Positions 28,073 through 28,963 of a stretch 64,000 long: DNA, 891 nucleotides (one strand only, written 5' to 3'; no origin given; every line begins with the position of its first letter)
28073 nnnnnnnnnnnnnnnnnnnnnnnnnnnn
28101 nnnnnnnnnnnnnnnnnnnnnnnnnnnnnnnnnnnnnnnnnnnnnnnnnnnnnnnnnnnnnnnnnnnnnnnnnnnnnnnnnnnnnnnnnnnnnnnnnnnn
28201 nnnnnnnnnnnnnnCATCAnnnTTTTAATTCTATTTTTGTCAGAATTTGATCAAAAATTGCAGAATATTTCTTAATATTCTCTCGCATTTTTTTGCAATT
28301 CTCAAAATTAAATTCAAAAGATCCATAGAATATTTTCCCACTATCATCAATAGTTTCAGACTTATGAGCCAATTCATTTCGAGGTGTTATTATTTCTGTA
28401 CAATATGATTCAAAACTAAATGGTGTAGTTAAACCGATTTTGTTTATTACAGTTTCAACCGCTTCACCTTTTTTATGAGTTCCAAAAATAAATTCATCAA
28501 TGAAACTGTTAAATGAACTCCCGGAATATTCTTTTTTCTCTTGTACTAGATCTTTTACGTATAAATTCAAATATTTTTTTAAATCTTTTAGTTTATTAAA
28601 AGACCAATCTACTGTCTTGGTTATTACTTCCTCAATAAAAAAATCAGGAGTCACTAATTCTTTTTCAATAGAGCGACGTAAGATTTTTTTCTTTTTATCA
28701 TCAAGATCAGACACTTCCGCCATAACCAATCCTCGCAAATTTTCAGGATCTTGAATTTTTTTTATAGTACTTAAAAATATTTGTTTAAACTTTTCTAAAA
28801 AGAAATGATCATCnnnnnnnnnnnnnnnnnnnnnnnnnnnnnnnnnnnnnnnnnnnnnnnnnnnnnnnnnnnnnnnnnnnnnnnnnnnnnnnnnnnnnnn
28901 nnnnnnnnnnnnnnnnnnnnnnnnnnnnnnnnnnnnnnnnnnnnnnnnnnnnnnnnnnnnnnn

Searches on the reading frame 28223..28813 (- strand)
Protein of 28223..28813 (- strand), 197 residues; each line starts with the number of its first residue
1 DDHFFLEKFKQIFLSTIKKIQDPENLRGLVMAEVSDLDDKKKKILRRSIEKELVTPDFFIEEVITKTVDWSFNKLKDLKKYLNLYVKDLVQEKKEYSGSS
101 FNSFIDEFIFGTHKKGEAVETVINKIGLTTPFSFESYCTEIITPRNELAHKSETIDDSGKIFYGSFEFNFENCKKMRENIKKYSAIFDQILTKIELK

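Call 36: search_solved_structures(query=A3, max_evalue=10, show_alignments=3)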
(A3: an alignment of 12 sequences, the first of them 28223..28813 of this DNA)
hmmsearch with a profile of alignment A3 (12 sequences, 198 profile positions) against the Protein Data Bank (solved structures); distinct sequences matched with E-value up to 10: 6.
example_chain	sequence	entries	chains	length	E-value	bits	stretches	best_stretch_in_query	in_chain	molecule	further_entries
6wc3_A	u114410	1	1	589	0.2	14.6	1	74-149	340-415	Protein transport protein TIP20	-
9cpa_p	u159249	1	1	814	0.43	13.5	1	169-192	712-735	eukaryotic translation initiation factor 3 subunit b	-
6zvj_B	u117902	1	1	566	0.71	12.8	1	169-192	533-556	Eukaryotic translation initiation factor 3 subunit B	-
5a5u_B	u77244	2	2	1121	0.71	12.8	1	169-192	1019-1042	EUKARYOTIC TRANSLATION INITIATION FACTOR 3 SUBUNIT B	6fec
5k1h_B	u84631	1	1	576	0.72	12.8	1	169-192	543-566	Eukaryotic translation initiation factor 3 subunit B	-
4jx0_A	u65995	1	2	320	1.2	12.1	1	10-33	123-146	hypothetical protein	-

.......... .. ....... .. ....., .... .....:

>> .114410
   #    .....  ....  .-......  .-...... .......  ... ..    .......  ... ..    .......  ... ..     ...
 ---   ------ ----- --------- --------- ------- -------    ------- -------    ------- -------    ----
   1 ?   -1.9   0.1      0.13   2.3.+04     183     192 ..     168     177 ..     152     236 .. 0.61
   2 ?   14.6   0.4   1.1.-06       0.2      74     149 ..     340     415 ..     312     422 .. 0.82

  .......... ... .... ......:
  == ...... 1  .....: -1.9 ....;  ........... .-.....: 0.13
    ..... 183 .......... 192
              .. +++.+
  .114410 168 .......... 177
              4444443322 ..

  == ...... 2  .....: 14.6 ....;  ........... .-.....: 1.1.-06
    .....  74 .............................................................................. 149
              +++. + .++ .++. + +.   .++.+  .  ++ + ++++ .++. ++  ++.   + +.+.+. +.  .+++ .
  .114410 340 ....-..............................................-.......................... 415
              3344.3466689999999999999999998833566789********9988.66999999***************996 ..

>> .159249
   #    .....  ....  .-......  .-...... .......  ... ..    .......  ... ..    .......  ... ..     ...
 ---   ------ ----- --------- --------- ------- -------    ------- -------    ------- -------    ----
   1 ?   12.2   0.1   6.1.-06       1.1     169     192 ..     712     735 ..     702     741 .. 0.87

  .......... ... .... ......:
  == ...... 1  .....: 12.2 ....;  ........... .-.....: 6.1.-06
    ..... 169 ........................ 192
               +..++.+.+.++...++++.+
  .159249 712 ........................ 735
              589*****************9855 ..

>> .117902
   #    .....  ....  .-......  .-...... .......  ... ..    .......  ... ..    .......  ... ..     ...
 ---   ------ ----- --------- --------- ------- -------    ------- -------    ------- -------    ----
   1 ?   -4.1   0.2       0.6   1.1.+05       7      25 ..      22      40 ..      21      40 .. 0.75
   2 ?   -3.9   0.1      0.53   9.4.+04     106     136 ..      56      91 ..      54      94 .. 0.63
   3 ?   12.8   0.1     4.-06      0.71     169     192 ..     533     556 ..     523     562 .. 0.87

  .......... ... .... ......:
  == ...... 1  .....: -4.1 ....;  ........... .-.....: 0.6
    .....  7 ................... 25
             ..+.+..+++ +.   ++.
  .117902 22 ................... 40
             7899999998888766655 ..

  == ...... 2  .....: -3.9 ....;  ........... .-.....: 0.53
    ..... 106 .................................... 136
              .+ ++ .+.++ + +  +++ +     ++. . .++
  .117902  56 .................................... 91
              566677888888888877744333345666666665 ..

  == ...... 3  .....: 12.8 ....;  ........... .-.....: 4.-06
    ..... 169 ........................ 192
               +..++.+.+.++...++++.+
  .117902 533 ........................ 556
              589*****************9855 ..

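Call 46: predict_structure(alignment_id=A3)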
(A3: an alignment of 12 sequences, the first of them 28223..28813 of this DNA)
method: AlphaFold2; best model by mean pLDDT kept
length: 197 residues; sequences in the alignment: 12
mean_pLDDT: 82.8   pTM: 0.73
mean pLDDT of the five models: 82.8, 80.1, 78.8, 78.7, 78.4
residues with pLDDT >= 90: 111; 70-90: 43; 50-70: 35; < 50: 8
segments of 3 or more residues with pLDDT < 50: 93-95
pLDDT, mean of each block of 10 residues (from residue 1): 89 87 89 95 92 79 62 51 51 53 71 89 91 96 94 93 91 96 98 94
secondary structure, 60 per line:
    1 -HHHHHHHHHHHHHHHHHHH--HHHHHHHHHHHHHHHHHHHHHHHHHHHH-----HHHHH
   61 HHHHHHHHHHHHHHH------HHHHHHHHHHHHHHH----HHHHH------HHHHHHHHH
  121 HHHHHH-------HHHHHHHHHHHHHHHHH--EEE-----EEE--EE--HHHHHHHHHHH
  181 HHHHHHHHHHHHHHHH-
elements in order: H2-20 H23-50 H56-75 H82-96 H101-105 H112-126 H134-150 E153-155 E161-163 H170-196

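Call 79: search_protein_families(library=pfam, alignment_id=A3, max_evalue=10)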
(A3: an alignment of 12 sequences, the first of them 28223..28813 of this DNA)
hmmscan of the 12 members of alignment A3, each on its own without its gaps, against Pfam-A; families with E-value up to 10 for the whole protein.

A. member 1, window:28223-28813:- (197 aa): 0 families

B. families by the number of members that match (of 12 scanned): 34 families (the first 25 are shown)
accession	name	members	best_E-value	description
PF16727.10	REV1_C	2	0.0076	DNA repair protein REV1 C-terminal domain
PF19071.5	DUF5767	2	0.038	Family of unknown function (DUF5767)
PF12876.13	Cellulase-like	1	0.005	Sugar-binding cellulase-like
PF15299.11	ALS2CR8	1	0.0085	Amyotrophic lateral sclerosis 2 chromosomal region candidate gene 8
PF14349.11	SprA_N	1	0.0089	Motility related/secretion protein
PF08812.16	YtxC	1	0.01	YtxC-like family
PF05871.18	ESCRT-II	1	0.015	ESCRT-II complex subunit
PF11390.13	FdsD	1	0.022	NADH-dependant formate dehydrogenase delta subunit FdsD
PF00615.24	RGS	1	0.028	Regulator of G protein signaling domain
PF16306.11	DUF4948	1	0.04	Domain of unknown function (DUF4948)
PF23307.1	SAM_KIDINS220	1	0.044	Kinase D-interacting substrate of 220 kDa-like, SAM domain-like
PF20713.2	DUF6826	1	0.059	Domain of unknown function (DUF6826)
PF02841.20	GBP_C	1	0.062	Guanylate-binding protein, C-terminal domain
PF07966.17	A1_Propeptide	1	0.068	A1 Propeptide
PF06064.16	Gam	1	0.085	Host-nuclease inhibitor protein Gam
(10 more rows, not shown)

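Call 87: fold_search(model_id=the predicted structure, library=pdb)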
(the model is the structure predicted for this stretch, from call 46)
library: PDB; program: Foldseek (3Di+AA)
matches with E <= 10: 180; with E <= 0.001: 0
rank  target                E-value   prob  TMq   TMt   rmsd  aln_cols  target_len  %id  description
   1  6qzt_A                1.7e-01  0.06  0.13  0.07  18.7       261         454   13  Crystal structure of Csx1 from Sulfolobus islandicus orthorhombic form (released 2019-10-02)
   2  8v8v_D                4.4e-01  0.12  0.18  0.13  24.7       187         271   11  PI3Ka H1047R co-crystal structure with inhibitor in cryptic pocket near H1047R (compound 7). (released 2024-03-20)
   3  7e40_D                5.6e-01  0.12  0.20  0.13  25.0       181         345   14  Mechanism of Phosphate Sensing and Signaling Revealed by Rice SPX1-PHR2 Complex Structure (released 2021-11-10)
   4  8ts7_B                7.8e-01  0.09  0.17  0.13  25.0       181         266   12  Human PI3K p85alpha/p110alpha (released 2023-11-22)
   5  2v1y_B                9.2e-01  0.08  0.16  0.19  25.2       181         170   12  Structure of a phosphoinositide 3-kinase alpha adaptor-binding domain (ABD) in a complex with the iSH2 domain from p85 (released 2007-07-24)
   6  3o42_A                9.7e-01  0.12  0.24  0.24  14.9       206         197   11  Complex of an alpha/beta-peptide based on the gp41 CHR domain bound to gp41-5 (released 2011-08-24)
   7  3mtt                  1.0e+00  0.08  0.17  0.20  25.9       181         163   11  Crystal structure of iSH2 domain of human p85beta, Northeast Structural Genomics Consortium Target HR5531C (released 2010-05-19)
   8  5ubt_B                1.2e+00  0.08  0.16  0.19  23.9       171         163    9  CRYSTAL STRUCTURE OF PI3K DELTA IN COMPLEX WITH A 7-(3-(PIPERAZIN-1-YL)PHENYL)PYRROLO[2,1-F][1,2,4] TRIAZIN-4-AMINE DE (released 2017-02-08)
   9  5dxu_B                1.2e+00  0.08  0.17  0.19  25.2       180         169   10  p110delta/p85alpha with GDC-0326 (released 2016-01-27)
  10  5xgj_B                1.2e+00  0.06  0.14  0.10  27.4       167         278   13  Crystal structure of PI3K complex with an inhibitor (released 2018-04-25)
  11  5vlr_B                1.2e+00  0.07  0.17  0.19  25.1       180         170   10  CRYSTAL STRUCTURE OF PI3K DELTA IN COMPLEX WITH A TRIFLUORO-ETHYL-PYRAZOL-PYROLOTRIAZINE INHIBITOR (released 2017-06-07)
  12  6tpi_A                1.2e+00  0.07  0.19  0.11  28.2       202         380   10  EnvC bound to the FtsX periplasmic domain (released 2020-11-04)
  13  8qbs                  1.3e+00  0.12  0.21  0.21  17.6       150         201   17  Cryo-EM structure of Vipp1-F197K/L200K helical filament with lattice 1 (Vipp1-F197K/L200K_L1) (released 2024-09-11)
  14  9gdi_B                1.3e+00  0.07  0.16  0.19  25.1       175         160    9  HUMAN PI3KDELTA IN COMPLEX WITH ISOCUMARIN INHIBITOR 10 (released 2024-12-18)
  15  5m6u_B                1.3e+00  0.07  0.16  0.19  25.0       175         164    8  HUMAN PI3KDELTA IN COMPLEX WITH LASW1579 (released 2017-02-01)
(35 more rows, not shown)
